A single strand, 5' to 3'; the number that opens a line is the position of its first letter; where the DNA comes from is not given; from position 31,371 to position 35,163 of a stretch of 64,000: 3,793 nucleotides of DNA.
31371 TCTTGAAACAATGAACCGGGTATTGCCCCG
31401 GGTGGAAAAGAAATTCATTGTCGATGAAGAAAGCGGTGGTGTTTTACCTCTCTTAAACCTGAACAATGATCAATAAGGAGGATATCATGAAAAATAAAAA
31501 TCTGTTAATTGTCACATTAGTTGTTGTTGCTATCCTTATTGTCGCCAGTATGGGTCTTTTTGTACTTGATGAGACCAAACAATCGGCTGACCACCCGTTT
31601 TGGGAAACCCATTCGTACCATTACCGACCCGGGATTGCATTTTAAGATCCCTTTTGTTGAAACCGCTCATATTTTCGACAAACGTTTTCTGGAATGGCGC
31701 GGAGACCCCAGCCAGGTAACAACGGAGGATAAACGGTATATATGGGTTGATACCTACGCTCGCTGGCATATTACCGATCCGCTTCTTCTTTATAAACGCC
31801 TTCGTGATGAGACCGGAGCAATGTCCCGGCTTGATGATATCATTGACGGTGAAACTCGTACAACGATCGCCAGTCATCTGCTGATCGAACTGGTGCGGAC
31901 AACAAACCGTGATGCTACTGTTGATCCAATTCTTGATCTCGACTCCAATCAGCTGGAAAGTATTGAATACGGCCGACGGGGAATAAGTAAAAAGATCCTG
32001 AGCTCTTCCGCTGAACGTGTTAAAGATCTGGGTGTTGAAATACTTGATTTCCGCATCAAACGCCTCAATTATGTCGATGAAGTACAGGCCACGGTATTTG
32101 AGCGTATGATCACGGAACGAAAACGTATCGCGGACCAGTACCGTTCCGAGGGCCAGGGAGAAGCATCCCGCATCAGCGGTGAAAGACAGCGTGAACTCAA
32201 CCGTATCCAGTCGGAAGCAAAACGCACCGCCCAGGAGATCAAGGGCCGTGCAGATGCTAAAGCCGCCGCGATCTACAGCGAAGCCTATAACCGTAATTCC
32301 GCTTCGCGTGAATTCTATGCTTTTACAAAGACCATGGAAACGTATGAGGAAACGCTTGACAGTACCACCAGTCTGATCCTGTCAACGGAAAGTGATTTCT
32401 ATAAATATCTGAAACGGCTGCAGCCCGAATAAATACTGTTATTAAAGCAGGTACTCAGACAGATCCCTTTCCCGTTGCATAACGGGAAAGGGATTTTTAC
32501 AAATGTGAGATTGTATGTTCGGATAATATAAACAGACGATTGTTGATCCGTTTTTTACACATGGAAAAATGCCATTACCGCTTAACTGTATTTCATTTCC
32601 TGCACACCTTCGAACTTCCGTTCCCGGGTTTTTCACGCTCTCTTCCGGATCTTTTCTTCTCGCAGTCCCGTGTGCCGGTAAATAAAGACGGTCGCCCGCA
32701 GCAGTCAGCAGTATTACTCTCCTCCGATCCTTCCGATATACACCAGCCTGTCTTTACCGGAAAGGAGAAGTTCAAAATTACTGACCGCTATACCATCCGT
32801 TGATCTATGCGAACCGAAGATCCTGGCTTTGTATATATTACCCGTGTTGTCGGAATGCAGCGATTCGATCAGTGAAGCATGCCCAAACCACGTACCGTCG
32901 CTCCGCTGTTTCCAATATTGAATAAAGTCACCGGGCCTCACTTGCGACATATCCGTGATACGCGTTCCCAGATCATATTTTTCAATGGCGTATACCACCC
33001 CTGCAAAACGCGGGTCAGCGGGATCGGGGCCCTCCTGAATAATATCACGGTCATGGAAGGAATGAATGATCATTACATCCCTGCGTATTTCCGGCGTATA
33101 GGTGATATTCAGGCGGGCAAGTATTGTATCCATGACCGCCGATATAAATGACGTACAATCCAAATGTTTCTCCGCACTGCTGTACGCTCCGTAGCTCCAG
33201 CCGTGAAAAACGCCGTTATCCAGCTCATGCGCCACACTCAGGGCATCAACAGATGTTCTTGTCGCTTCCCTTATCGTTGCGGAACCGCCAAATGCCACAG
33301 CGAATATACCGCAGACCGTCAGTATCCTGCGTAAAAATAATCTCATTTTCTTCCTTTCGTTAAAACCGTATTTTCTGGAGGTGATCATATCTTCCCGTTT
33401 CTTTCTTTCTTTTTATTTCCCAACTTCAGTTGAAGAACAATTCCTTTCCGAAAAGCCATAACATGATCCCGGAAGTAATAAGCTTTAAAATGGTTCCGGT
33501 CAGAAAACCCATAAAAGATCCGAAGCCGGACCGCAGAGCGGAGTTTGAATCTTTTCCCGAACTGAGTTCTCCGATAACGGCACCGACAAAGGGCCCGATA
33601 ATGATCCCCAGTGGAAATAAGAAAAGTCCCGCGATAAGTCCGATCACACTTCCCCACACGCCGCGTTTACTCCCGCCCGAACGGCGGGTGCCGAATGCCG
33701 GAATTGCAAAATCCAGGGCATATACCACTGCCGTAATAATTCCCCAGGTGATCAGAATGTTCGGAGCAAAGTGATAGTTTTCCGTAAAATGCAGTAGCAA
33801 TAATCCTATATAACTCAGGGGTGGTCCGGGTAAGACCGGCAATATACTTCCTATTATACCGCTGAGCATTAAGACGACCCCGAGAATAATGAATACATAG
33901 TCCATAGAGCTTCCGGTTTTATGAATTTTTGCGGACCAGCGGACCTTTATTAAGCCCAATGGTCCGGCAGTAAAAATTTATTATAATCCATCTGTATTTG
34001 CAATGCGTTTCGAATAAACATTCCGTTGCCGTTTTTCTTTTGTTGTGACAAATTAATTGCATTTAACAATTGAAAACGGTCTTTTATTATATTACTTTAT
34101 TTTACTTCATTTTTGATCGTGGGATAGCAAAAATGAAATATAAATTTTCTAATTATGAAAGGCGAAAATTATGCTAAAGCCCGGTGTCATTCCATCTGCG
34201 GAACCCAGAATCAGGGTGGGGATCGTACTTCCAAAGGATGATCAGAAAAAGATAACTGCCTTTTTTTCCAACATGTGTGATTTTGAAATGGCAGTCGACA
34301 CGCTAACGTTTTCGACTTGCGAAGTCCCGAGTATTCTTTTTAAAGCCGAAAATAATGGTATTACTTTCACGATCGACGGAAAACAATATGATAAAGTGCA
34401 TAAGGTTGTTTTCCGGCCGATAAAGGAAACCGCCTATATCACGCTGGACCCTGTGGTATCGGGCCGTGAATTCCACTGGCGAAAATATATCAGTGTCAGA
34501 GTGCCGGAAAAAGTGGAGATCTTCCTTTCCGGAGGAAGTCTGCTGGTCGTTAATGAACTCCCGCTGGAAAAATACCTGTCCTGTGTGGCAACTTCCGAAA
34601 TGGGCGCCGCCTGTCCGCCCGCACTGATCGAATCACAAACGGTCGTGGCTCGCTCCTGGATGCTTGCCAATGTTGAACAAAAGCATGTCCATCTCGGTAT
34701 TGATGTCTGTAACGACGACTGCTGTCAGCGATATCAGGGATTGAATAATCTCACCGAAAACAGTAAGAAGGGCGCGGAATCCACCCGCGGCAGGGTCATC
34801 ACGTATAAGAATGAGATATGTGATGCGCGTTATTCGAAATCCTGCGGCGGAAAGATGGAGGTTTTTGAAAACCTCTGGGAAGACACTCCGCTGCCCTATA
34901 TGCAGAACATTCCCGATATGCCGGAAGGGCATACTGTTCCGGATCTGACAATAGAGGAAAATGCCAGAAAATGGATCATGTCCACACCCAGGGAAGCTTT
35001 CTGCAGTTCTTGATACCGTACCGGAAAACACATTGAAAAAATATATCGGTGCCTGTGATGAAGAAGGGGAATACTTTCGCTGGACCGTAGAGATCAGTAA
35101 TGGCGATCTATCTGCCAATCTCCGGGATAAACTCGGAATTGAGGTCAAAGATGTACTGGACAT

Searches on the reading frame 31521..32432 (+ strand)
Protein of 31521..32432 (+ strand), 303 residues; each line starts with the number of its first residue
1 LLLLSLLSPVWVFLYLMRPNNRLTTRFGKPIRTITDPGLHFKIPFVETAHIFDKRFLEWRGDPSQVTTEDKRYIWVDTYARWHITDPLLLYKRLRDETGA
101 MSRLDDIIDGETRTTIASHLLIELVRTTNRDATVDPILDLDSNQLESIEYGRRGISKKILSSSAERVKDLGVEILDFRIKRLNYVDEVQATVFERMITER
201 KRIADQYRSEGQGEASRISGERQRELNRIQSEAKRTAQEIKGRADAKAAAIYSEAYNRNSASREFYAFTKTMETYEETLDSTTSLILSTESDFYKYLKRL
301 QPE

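Call 66: search_protein_families(library=pfam, proteins=[window:31521-32432:+], max_evalue=0.00001)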
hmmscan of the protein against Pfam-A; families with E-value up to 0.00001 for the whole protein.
window:31521-32432:+ (303 aa): 1 family
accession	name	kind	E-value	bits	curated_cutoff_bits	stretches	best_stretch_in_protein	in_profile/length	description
PF01145.31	Band_7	-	4.5e-25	89.1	23.6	1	25-212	12-175/176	SPFH domain / Band 7 family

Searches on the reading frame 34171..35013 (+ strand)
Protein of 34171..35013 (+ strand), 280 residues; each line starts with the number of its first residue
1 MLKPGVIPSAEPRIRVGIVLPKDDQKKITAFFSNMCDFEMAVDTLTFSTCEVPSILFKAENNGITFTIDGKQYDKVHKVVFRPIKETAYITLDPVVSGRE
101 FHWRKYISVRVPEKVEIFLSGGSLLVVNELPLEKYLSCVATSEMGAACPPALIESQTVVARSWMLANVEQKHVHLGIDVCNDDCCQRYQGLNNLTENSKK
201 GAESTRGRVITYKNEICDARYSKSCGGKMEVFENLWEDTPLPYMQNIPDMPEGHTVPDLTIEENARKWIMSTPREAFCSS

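Call 66: search_protein_families(library=pfam, proteins=[window:34171-35013:+], max_evalue=0.00001)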
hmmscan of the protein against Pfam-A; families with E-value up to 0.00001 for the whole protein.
window:34171-35013:+ (280 aa): 1 family
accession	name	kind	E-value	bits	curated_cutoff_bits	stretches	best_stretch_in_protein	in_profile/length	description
PF08486.15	SpoIID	-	1.1e-20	74.4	23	1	122-212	3-97/97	Stage II sporulation protein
